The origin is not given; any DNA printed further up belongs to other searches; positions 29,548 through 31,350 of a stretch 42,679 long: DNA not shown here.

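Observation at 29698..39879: Compact three-module NRPS locus ending in a thioester reductase: A-T-C-A-T then C-A-T-R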

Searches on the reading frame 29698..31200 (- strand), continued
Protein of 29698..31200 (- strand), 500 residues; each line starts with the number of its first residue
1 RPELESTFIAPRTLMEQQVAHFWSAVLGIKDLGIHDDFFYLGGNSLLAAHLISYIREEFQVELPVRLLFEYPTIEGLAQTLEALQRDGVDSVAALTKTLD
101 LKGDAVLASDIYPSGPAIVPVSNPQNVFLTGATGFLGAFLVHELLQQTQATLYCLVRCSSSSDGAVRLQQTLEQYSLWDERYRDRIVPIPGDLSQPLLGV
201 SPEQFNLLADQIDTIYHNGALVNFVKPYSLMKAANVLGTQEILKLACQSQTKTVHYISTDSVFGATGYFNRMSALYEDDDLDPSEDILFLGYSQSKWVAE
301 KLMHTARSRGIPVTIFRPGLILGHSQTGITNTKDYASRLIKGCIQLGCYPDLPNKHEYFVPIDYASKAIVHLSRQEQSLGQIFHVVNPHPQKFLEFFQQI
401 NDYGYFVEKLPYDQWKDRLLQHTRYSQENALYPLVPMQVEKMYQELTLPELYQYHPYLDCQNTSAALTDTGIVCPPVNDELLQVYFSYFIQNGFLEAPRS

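Call 35: find_homologous_proteins(query=window:29701-30882:-, max_evalue=1e-40)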
Query seq(394 aa) (394 aa): 1440 proteins with E <= 1e-40 among 4130 candidates; the best 120 are listed.
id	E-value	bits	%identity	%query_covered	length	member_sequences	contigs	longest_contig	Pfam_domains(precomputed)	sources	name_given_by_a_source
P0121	4.2e-187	640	71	99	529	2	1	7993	PF04321.24,PF16363.12,PF00550.32,PF01073.26,PF07993.19,PF01370.28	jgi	jgi:thioester reductase-like protein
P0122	7.9e-136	471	54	99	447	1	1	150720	PF16363.12,PF02719.22,PF01073.26,PF07993.19,PF01370.28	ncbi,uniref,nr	ncbi:thioester reductase domain-containing protein [Nostocaceae cyanobacterium CENA369]|uniref:Thioe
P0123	7.0e-135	468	55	98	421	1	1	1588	PF16363.12,PF02719.22,PF01073.26,PF07993.19,PF01370.28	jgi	jgi:thioester reductase-like protein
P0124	2.6e-132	460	53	95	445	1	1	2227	PF16363.12,PF02719.22,PF01073.26,PF07993.19,PF01370.28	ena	-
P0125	2.4e-129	450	54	96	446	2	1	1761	PF16363.12,PF02719.22,PF01073.26,PF07993.19,PF01370.28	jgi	jgi:thioester reductase-like protein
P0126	4.6e-128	446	55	97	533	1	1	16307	PF02719.22,PF00550.32,PF01073.26,PF07993.19,PF01370.28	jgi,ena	-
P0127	7.9e-127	442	69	69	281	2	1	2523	PF01073.26,PF07993.19,PF01370.28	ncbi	ncbi:MAG TPA: thioester reductase domain-containing protein, partial [Allocoleopsis sp.]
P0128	5.0e-125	436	55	96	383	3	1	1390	PF16363.12,PF02719.22,PF01073.26,PF07993.19,PF01370.28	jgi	jgi:thioester reductase-like protein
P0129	2.9e-124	433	50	98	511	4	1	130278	PF02719.22,PF00550.32,PF01073.26,PF07993.19,PF01370.28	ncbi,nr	ncbi:thioester reductase domain-containing protein [Nostocales cyanobacterium LEGE 11386]|nr:thioest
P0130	3.4e-124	433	51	98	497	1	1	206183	PF02719.22,PF00550.32,PF01073.26,PF07993.19,PF01370.28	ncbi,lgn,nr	ncbi:MAG TPA: thioester reductase domain-containing protein [Nodularia sp. (in: cyanobacteria)]|nr:t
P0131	4.1e-124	433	50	98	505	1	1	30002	PF02719.22,PF00550.32,PF01073.26,PF07993.19,PF01370.28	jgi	jgi:thioester reductase-like protein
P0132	1.2e-123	431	50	98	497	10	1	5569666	PF02719.22,PF00550.32,PF01073.26,PF07993.19,PF01370.28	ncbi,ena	-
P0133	1.7e-123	431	50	99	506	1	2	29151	PF02719.22,PF00550.32,PF01073.26,PF07993.19,PF01370.28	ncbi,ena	-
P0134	2.3e-123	430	51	99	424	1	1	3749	PF16363.12,PF02719.22,PF01073.26,PF07993.19,PF01370.28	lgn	-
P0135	2.4e-123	430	51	99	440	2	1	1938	PF01073.26,PF07993.19,PF01370.28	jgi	jgi:thioester reductase-like protein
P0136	3.5e-123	430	50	98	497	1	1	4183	PF16363.12,PF02719.22,PF00550.32,PF01073.26,PF07993.19,PF01370.28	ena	-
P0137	3.5e-123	430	49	98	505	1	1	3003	PF02719.22,PF00550.32,PF01073.26,PF07993.19,PF01370.28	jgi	jgi:thioester reductase-like protein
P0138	5.6e-123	429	50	99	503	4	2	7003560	PF02719.22,PF00550.32,PF01073.26,PF07993.19,PF01370.28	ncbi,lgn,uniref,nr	ncbi:thioester reductase-like protein [Cylindrospermum stagnale PCC 7417]|uniref:Thioester reductase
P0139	9.3e-123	428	52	99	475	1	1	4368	PF16363.12,PF02719.22,PF00550.32,PF01073.26,PF07993.19,PF01370.28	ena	-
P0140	1.2e-122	428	50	98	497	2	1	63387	PF02719.22,PF00550.32,PF01073.26,PF07993.19,PF01370.28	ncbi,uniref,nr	ncbi:polyketide synthase [Nodularia spumigena CENA596]|uniref:Polyketide synthase n=1 Tax=Nodularia 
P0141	1.4e-122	428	53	95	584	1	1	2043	PF00550.32,PF01073.26,PF13193.13,PF07993.19,PF01370.28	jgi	jgi:thioester reductase-like protein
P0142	2.4e-122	427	48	98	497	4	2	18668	PF02719.22,PF00550.32,PF01073.26,PF07993.19,PF01370.28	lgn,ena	-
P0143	2.9e-122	427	49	98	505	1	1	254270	PF02719.22,PF00550.32,PF01073.26,PF07993.19,PF01370.28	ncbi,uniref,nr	ncbi:thioester reductase domain-containing protein [Anabaena sphaerica FACHB-251]|uniref:Thioester r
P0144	3.9e-122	426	50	99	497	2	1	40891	PF16363.12,PF02719.22,PF00550.32,PF01073.26,PF07993.19,PF01370.28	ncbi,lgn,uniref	ncbi:thioester reductase domain-containing protein [Nodularia chucula]|uniref:thioester reductase do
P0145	4.2e-122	426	49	98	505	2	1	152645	PF02719.22,PF00550.32,PF01073.26,PF07993.19,PF01370.28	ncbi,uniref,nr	ncbi:thioester reductase domain-containing protein [Anabaena sp. UHCC 0451]|uniref:thioester reducta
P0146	4.5e-122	426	50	99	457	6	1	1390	PF16363.12,PF02719.22,PF01073.26,PF07993.19,PF01370.28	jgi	jgi:thioester reductase-like protein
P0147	4.9e-122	426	50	98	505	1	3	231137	PF02719.22,PF00550.32,PF01073.26,PF07993.19,PF01370.28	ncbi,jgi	ncbi:MAG: hypothetical protein RLZZ507_336 [Cyanobacteriota bacterium]|jgi:thioester reductase-like 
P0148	5.0e-122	426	50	98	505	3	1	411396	PF02719.22,PF00550.32,PF01073.26,PF07993.19,PF01370.28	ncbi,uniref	ncbi:thioester reductase domain-containing protein [Anabaena sp. WFMT]|uniref:thioester reductase do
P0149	5.0e-122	426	50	98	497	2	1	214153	PF02719.22,PF00550.32,PF01073.26,PF07993.19,PF01370.28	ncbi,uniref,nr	ncbi:thioester reductase domain-containing protein [Nodularia harveyana UHCC-0300]|uniref:Thioester 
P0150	5.1e-122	426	50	98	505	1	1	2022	PF02719.22,PF00550.32,PF01073.26,PF07993.19,PF01370.28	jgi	jgi:thioester reductase-like protein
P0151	6.8e-122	425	50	99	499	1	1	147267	PF16363.12,PF02719.22,PF00550.32,PF01073.26,PF07993.19,PF01370.28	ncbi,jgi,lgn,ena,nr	ncbi:MAG: thioester reductase domain-containing protein [Tolypothrix brevis GSE-NOS-MK-07-07A]|jgi:t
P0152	7.2e-122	425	49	99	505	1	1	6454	PF02719.22,PF00550.32,PF01073.26,PF07993.19,PF23297.2,PF01370.28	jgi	jgi:thioester reductase-like protein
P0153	8.2e-122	425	50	99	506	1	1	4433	PF02719.22,PF00550.32,PF01073.26,PF07993.19,PF01370.28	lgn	-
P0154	8.2e-122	425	50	99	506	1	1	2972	PF02719.22,PF00550.32,PF01073.26,PF07993.19,PF01370.28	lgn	-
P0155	8.7e-122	425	50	98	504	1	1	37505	PF02719.22,PF00550.32,PF01073.26,PF07993.19,PF01370.28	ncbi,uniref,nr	ncbi:thioester reductase domain-containing protein [Nostoc sp. NMS4]|uniref:thioester reductase doma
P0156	1.1e-121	425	49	99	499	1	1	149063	PF16363.12,PF02719.22,PF00550.32,PF01073.26,PF07993.19,PF01370.28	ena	-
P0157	1.2e-121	425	50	98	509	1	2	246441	PF02719.22,PF00550.32,PF01073.26,PF07993.19,PF23297.2,PF01370.28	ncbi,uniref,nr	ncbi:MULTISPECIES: thioester reductase domain-containing protein [unclassified Nodularia (in: cyanob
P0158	1.3e-121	425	49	98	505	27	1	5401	PF02719.22,PF00550.32,PF01073.26,PF07993.19,PF01370.28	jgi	jgi:thioester reductase-like protein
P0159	1.5e-121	424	51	99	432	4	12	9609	PF16363.12,PF02719.22,PF01073.26,PF07993.19,PF01370.28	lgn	-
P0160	1.8e-121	424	48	98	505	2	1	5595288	PF02719.22,PF00550.32,PF01073.26,PF07993.19,PF01370.28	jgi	jgi:thioester reductase-like protein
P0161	1.8e-121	424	49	98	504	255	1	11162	PF02719.22,PF00550.32,PF01073.26,PF07993.19,PF01370.28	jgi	jgi:thioester reductase-like protein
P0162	1.9e-121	424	49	98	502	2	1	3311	PF02719.22,PF00550.32,PF01073.26,PF07993.19,PF01370.28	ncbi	-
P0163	2.6e-121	424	49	99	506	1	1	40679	PF02719.22,PF00550.32,PF01073.26,PF07993.19,PF01370.28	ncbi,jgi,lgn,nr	ncbi:MAG: thioester reductase domain-containing protein [Tolypothrix carrinoi HA7290-LM1]|jgi:thioes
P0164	2.8e-121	423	49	98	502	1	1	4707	PF02719.22,PF00550.32,PF01073.26,PF07993.19,PF01370.28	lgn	-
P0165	2.9e-121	423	50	98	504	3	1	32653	PF02719.22,PF00550.32,PF01073.26,PF07993.19,PF01370.28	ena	-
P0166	3.2e-121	423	49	99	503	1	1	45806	PF02719.22,PF00550.32,PF01073.26,PF07993.19,PF01370.28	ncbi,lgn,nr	ncbi:MAG TPA: thioester reductase domain-containing protein [Nostocaceae cyanobacterium]|nr:thioeste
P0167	3.3e-121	423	50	98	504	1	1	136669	PF02719.22,PF00550.32,PF01073.26,PF07993.19,PF01370.28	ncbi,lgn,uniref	ncbi:MAG: thioester reductase domain-containing protein [Nostoc sp.]|uniref:thioester reductase doma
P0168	3.7e-121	423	50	98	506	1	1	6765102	PF02719.22,PF00550.32,PF01073.26,PF07993.19,PF23297.2,PF01370.28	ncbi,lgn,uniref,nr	ncbi:thioester reductase domain-containing protein [Nostoc sp. TCL26-01]|uniref:thioester reductase 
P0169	4.1e-121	423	50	99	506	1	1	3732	PF02719.22,PF00550.32,PF01073.26,PF07993.19,PF01370.28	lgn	-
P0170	5.2e-121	423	49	98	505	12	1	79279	PF02719.22,PF00550.32,PF01073.26,PF07993.19,PF01370.28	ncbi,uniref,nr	ncbi:thioester reductase domain-containing protein [Sphaerospermopsis aphanizomenoides BCCUSP55]|uni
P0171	5.7e-121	422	50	99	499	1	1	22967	PF16363.12,PF02719.22,PF00550.32,PF01073.26,PF07993.19,PF01370.28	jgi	jgi:thioester reductase-like protein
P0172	6.4e-121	422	49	98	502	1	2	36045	PF02719.22,PF00550.32,PF01073.26,PF07993.19,PF01370.28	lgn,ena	-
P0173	7.0e-121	422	49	99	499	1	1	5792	PF02719.22,PF00550.32,PF01073.26,PF07993.19,PF01370.28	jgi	-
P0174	7.3e-121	422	49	98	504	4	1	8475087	PF02719.22,PF00550.32,PF01073.26,PF07993.19,PF01370.28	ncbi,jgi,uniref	ncbi:thioester reductase domain-containing protein [Nostoc sp. DSM 114167]|jgi:thioester reductase-l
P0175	7.4e-121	422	49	98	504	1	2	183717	PF02719.22,PF00550.32,PF01073.26,PF07993.19,PF01370.28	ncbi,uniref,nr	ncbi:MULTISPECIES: thioester reductase domain-containing protein [Nostoc]|uniref:Thioester reductase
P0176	7.5e-121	422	49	98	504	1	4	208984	PF02719.22,PF00550.32,PF01073.26,PF07993.19,PF01370.28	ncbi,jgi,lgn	jgi:thioester reductase-like protein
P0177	7.6e-121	422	50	98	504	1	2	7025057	PF02719.22,PF00550.32,PF01073.26,PF07993.19,PF01370.28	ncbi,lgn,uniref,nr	ncbi:thioester reductase domain-containing protein [Nostoc sp. FACHB-892]|uniref:thioester reductase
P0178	7.7e-121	422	49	99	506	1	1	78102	PF02719.22,PF00550.32,PF01073.26,PF07993.19,PF01370.28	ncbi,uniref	ncbi:thioester reductase domain-containing protein [Tolypothrix sp. VBCCA 56010]|uniref:thioester re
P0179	8.0e-121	422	50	99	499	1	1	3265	PF16363.12,PF02719.22,PF00550.32,PF01073.26,PF07993.19,PF01370.28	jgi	jgi:thioester reductase-like protein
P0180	8.1e-121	422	50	98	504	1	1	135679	PF02719.22,PF00550.32,PF01073.26,PF07993.19,PF01370.28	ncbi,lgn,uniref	ncbi:thioester reductase domain-containing protein [Nostoc sp.]|uniref:thioester reductase domain-co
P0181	8.7e-121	422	50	99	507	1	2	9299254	PF00550.32,PF01073.26,PF07993.19,PF01370.28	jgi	jgi:thioester reductase-like protein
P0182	9.4e-121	422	50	98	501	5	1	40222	PF02719.22,PF00550.32,PF01073.26,PF07993.19,PF01370.28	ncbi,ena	-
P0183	9.8e-121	422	49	99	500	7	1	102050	PF02719.22,PF00550.32,PF01073.26,PF07993.19,PF01370.28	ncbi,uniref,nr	ncbi:thioester reductase domain-containing protein [Nostoc sp. MG11]|uniref:thioester reductase doma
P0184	9.9e-121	422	50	98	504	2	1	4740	PF02719.22,PF00550.32,PF01073.26,PF07993.19,PF01370.28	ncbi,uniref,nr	ncbi:thioester reductase domain-containing protein [Nostoc sp. CHAB 5715]|uniref:thioester reductase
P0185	1.1e-120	422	49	98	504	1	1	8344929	PF02719.22,PF00550.32,PF01073.26,PF07993.19,PF01370.28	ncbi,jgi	ncbi:thioester reductase domain-containing protein [Nostoc sp. DSM 114159]|jgi:thioester reductase-l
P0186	1.3e-120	421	49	99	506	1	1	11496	PF02719.22,PF00550.32,PF01073.26,PF07993.19,PF01370.28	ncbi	ncbi:MAG: thioester reductase domain-containing protein [Hassallia sp.]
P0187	1.3e-120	421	49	98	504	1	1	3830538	PF02719.22,PF00550.32,PF01073.26,PF07993.19,PF01370.28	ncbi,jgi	ncbi:Polyketide synthase thioester reductase subunit HglB [Nostoc sp. DSM 114160]|jgi:thioester redu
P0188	1.5e-120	421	48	98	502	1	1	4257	PF02719.22,PF00550.32,PF01073.26,PF07993.19,PF01370.28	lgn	-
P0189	2.1e-120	421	49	99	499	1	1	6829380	PF02719.22,PF00550.32,PF01073.26,PF07993.19,PF01370.28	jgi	jgi:thioester reductase-like protein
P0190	2.1e-120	421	50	95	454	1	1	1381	PF02719.22,PF01073.26,PF07993.19,PF01370.28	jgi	jgi:thioester reductase-like protein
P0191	2.2e-120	420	50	99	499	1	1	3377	PF16363.12,PF02719.22,PF00550.32,PF01073.26,PF07993.19,PF01370.28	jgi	jgi:thioester reductase-like protein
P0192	2.3e-120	420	50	98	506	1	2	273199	PF02719.22,PF00550.32,PF01073.26,PF07993.19,PF01370.28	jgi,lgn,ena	jgi:thioester reductase-like protein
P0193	2.7e-120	420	50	99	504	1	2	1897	PF02719.22,PF00550.32,PF01073.26,PF07993.19,PF01370.28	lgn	-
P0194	2.7e-120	420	49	98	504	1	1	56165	PF02719.22,PF00550.32,PF01073.26,PF07993.19,PF01370.28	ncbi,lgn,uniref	ncbi:MAG: thioester reductase domain-containing protein [Nostoc sp.]|uniref:thioester reductase doma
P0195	2.7e-120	420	49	99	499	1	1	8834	PF16363.12,PF02719.22,PF00550.32,PF01073.26,PF07993.19,PF01370.28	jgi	jgi:thioester reductase-like protein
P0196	2.8e-120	420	49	99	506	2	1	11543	PF02719.22,PF00550.32,PF01073.26,PF07993.19,PF01370.28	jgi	-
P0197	3.0e-120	420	50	98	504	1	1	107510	PF02719.22,PF00550.32,PF01073.26,PF07993.19,PF01370.28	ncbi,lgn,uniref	ncbi:thioester reductase domain-containing protein [Nostoc sp.]|uniref:thioester reductase domain-co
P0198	3.2e-120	420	52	100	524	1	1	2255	PF16363.12,PF00550.32,PF01073.26,PF07993.19,PF01370.28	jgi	jgi:thioester reductase-like protein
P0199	3.9e-120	420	49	98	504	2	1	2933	PF02719.22,PF00550.32,PF01073.26,PF07993.19,PF01370.28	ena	-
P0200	4.1e-120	420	49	98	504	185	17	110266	PF02719.22,PF00550.32,PF01073.26,PF07993.19,PF01370.28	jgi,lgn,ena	jgi:thioester reductase-like protein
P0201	4.2e-120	420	51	98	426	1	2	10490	PF16363.12,PF02719.22,PF01073.26,PF07993.19,PF01370.28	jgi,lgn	jgi:thioester reductase-like protein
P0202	4.2e-120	420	50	95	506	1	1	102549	PF16363.12,PF02719.22,PF00550.32,PF01073.26,PF07993.19,PF01370.28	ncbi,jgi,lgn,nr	ncbi:MAG: thioester reductase domain-containing protein [Spirirestis rafaelensis WJT71-NPBG6]|jgi:th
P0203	4.6e-120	419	51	97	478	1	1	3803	PF00550.32,PF01073.26,PF07993.19,PF01370.28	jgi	jgi:thioester reductase-like protein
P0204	4.7e-120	419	53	96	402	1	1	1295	PF16363.12,PF01073.26,PF07993.19,PF01370.28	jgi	jgi:thioester reductase-like protein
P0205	5.2e-120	419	49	98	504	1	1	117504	PF02719.22,PF00550.32,PF01073.26,PF07993.19,PF01370.28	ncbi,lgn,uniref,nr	ncbi:thioester reductase domain-containing protein [Nostoc sp. ChiSLP03a]|uniref:thioester reductase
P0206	5.3e-120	419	49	99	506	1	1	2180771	PF16363.12,PF02719.22,PF00550.32,PF01073.26,PF07993.19,PF01370.28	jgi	jgi:thioester reductase-like protein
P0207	5.6e-120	419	49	99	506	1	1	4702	PF16363.12,PF02719.22,PF00550.32,PF01073.26,PF07993.19,PF01370.28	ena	-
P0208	5.7e-120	419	49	99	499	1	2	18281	PF02719.22,PF00550.32,PF01073.26,PF07993.19,PF01370.28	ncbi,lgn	-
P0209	5.9e-120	419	49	98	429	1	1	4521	PF02719.22,PF01073.26,PF07993.19,PF01370.28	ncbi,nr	ncbi:MAG: thioester reductase domain-containing protein, partial [Nostoc sp. C3-bin3]|nr:thioester r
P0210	6.0e-120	419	49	99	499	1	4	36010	PF16363.12,PF02719.22,PF00550.32,PF01073.26,PF07993.19,PF01370.28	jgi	jgi:thioester reductase-like protein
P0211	6.1e-120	419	49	98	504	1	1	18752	PF02719.22,PF00550.32,PF01073.26,PF07993.19,PF01370.28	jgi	jgi:thioester reductase-like protein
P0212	6.3e-120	419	50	98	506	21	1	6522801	PF02719.22,PF00550.32,PF01073.26,PF07993.19,PF23297.2,PF01370.28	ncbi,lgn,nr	ncbi:Thioester reductase [Nostoc sp. NIES-2111]|nr:Thioester reductase [Nostoc sp. NIES-2111]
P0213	6.3e-120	419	48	98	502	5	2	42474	PF02719.22,PF00550.32,PF01073.26,PF07993.19,PF01370.28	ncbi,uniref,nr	ncbi:thioester reductase domain-containing protein [Anabaenopsis tanganyikae CS-531]|uniref:Thioeste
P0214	6.3e-120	419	52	96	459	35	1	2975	PF02719.22,PF01073.26,PF07993.19,PF01370.28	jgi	jgi:thioester reductase-like protein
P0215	6.4e-120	419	48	99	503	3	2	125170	PF02719.22,PF00550.32,PF01073.26,PF07993.19,PF01370.28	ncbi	-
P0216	6.7e-120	419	49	98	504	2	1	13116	PF02719.22,PF00550.32,PF01073.26,PF07993.19,PF01370.28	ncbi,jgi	jgi:thioester reductase-like protein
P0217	6.8e-120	419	50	98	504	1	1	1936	PF02719.22,PF00550.32,PF01073.26,PF07993.19,PF01370.28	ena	-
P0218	7.0e-120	419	52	100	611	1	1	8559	PF02719.22,PF00550.32,PF01073.26,PF13193.13,PF07993.19,PF01370.28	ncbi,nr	ncbi:MAG: thioester reductase domain-containing protein, partial [Rhizonema sp. NSF051]|nr:thioester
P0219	7.4e-120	419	49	98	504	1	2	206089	PF02719.22,PF00550.32,PF01073.26,PF07993.19,PF01370.28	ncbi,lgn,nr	ncbi:MAG: thioester reductase domain-containing protein [Nostoc sp. ChiSLP01]|nr:thioester reductase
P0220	7.6e-120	419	49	99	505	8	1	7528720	PF02719.22,PF00550.32,PF01073.26,PF07993.19,PF01370.28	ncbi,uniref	ncbi:thioester reductase domain-containing protein [Chlorogloeopsis fritschii]|uniref:thioester redu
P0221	8.0e-120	419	48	98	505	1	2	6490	PF02719.22,PF00550.32,PF01073.26,PF07993.19,PF01370.28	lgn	-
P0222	8.3e-120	419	51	97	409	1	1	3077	PF02719.22,PF01073.26,PF07993.19,PF01370.28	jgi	jgi:thioester reductase-like protein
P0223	9.1e-120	418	49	99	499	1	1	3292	PF02719.22,PF00550.32,PF01073.26,PF07993.19,PF01370.28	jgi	-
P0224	9.2e-120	418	48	98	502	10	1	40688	PF02719.22,PF00550.32,PF01073.26,PF07993.19,PF01370.28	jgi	jgi:thioester reductase-like protein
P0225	9.3e-120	418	49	99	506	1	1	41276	PF16363.12,PF02719.22,PF00550.32,PF01073.26,PF07993.19,PF01370.28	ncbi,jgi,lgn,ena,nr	ncbi:MAG: thioester reductase domain-containing protein [Hassallia sp. WJT32-NPBG1]|jgi:thioester re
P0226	9.5e-120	418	49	98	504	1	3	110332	PF02719.22,PF00550.32,PF01073.26,PF07993.19,PF01370.28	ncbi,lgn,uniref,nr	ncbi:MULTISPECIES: thioester reductase domain-containing protein [unclassified Nostoc]|uniref:thioes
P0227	1.1e-119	418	47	99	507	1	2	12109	PF16363.12,PF02719.22,PF00550.32,PF01073.26,PF07993.19,PF01370.28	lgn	-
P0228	1.1e-119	418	52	98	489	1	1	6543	PF02719.22,PF00550.32,PF01073.26,PF07993.19,PF01370.28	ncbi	ncbi:MAG: thioester reductase domain-containing protein, partial [Cyanobacteriota bacterium]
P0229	1.1e-119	418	52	98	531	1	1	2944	PF16363.12,PF02719.22,PF00550.32,PF01073.26,PF07993.19,PF01370.28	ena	-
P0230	1.3e-119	418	49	98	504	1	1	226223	PF02719.22,PF00550.32,PF01073.26,PF07993.19,PF01370.28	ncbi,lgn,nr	ncbi:MAG: thioester reductase domain-containing protein [Nostoc sp. DcaGUA01]|nr:thioester reductase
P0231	1.3e-119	418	50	95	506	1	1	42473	PF16363.12,PF02719.22,PF00550.32,PF01073.26,PF07993.19,PF01370.28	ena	-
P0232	1.4e-119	418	48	99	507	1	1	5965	PF02719.22,PF00550.32,PF01073.26,PF07993.19,PF01370.28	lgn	-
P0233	1.4e-119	418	49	98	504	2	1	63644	PF02719.22,PF00550.32,PF01073.26,PF07993.19,PF01370.28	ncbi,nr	ncbi:MAG: thioester reductase domain-containing protein [Nostoc sp. DedQUE12a]|nr:thioester reductas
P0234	1.4e-119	418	48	99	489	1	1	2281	PF02719.22,PF00550.32,PF01073.26,PF07993.19,PF23297.2,PF01370.28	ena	-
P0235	1.4e-119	418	49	99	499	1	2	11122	PF02719.22,PF00550.32,PF01073.26,PF07993.19,PF01370.28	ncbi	-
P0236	1.4e-119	418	52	96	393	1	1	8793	PF02719.22,PF01073.26,PF07993.19,PF01370.28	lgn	-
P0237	1.5e-119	418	51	96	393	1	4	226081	PF01073.26,PF07993.19,PF01370.28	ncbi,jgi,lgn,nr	ncbi:MAG: thioester reductase domain-containing protein [Cyanobacteria bacterium SID2]|nr:thioester 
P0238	1.5e-119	418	49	98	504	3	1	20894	PF02719.22,PF00550.32,PF01073.26,PF07993.19,PF01370.28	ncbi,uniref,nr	ncbi:thioester reductase domain-containing protein [Nostoc sp. 2RC]|uniref:thioester reductase domai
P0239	1.5e-119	418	49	98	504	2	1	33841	PF02719.22,PF00550.32,PF01073.26,PF07993.19,PF01370.28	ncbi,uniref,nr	ncbi:NAD-dependent epimerase/dehydratase family protein [Dolichospermum sp. UHCC 0352]|uniref:thioes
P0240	1.8e-119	418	49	98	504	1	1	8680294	PF02719.22,PF00550.32,PF01073.26,PF07993.19,PF01370.28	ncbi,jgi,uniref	ncbi:Polyketide synthase [Nostoc sp. DSM 114161]|jgi:thioester reductase-like protein|uniref:thioest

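Call 36: find_encoding_contigs(protein=P0121, flank=8000, max_places=3)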
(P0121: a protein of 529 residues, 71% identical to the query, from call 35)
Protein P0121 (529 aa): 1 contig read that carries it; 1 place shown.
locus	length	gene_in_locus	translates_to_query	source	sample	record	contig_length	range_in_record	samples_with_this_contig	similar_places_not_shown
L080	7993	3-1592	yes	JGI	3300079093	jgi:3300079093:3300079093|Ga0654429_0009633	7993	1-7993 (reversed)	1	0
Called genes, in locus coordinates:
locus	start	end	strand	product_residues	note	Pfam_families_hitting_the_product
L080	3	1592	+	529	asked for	PF00550:PP-binding, PF01073:3Beta_HSD, PF01370:Epimerase, PF04321:RmlD_sub_bind (weak), PF07993:NAD_binding_4, PF16363:GDP_Man_Dehyd (weak)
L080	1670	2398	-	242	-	PF05685:Uma2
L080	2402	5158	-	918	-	PF00133:tRNA-synt_1, PF09334:tRNA-synt_1g (weak), PF13603:tRNA-synt_1_2, PF09334:tRNA-synt_1g (weak), PF08264:Anticodon_1, PF10458:Val_tRNA-synt_C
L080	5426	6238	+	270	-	PF05685:Uma2, PF05917:DUF874 (faint)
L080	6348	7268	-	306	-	-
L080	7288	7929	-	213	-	PF27545:CsoS1D_N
